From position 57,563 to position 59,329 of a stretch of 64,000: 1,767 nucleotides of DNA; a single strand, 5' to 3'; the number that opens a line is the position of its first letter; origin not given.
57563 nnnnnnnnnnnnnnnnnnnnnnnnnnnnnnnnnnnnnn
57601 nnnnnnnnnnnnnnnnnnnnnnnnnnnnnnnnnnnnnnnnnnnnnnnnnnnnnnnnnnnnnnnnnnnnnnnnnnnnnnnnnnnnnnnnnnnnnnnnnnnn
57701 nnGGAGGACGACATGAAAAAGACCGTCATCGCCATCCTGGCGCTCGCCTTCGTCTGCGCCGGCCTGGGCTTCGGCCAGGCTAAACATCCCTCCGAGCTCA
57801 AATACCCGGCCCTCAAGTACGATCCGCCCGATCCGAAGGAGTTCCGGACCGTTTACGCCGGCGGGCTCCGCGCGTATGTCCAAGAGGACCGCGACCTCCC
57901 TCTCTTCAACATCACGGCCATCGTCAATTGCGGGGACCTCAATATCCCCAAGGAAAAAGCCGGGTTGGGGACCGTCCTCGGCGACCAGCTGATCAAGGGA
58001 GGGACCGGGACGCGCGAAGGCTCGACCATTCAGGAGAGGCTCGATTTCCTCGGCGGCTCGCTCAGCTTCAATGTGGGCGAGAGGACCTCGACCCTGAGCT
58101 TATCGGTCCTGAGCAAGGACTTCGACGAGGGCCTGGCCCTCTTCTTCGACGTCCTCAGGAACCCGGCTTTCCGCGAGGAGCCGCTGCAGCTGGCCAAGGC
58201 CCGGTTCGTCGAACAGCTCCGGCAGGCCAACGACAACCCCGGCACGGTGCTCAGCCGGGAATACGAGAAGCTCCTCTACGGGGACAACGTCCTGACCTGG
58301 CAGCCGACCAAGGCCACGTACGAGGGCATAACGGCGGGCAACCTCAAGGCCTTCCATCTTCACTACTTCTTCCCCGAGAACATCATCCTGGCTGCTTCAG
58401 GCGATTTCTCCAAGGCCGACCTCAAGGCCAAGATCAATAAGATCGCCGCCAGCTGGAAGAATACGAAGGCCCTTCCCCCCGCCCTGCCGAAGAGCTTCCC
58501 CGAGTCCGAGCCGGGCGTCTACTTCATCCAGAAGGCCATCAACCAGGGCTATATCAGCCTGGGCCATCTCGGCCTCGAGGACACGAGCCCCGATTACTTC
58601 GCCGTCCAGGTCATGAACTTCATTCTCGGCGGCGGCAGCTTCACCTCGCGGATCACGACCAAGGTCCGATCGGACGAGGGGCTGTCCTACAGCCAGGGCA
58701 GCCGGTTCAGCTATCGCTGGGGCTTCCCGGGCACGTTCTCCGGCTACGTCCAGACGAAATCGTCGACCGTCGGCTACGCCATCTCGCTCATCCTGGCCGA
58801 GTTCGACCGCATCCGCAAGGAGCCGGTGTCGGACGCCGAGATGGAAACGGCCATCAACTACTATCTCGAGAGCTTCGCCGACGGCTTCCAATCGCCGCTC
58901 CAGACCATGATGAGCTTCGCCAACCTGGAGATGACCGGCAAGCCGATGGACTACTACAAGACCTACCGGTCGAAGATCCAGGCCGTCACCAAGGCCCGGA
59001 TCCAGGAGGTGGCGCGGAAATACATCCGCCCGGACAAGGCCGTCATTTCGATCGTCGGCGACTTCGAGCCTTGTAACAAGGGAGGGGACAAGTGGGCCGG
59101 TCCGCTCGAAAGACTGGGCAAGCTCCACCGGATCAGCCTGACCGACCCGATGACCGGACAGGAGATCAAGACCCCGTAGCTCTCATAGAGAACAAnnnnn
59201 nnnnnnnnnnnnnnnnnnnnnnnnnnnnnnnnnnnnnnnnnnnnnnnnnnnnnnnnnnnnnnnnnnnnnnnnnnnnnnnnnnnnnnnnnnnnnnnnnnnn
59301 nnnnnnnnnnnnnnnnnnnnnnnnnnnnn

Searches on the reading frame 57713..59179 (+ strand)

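Call 4: search_protein_families(library=pfam, proteins=[window:57713-59179:+], max_evalue=0.1)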
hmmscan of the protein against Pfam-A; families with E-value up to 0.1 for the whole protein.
window:57713-59179:+ (488 aa): 2 families
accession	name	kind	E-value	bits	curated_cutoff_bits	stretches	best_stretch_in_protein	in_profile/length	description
PF05193.26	Peptidase_M16_C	-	1.2e-31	110.5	23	1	206-382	2-179/181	Peptidase M16 inactive domain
PF00675.25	Peptidase_M16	-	1.2e-07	32.2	22.3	1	70-182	18-129/149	Insulinase (Peptidase family M16)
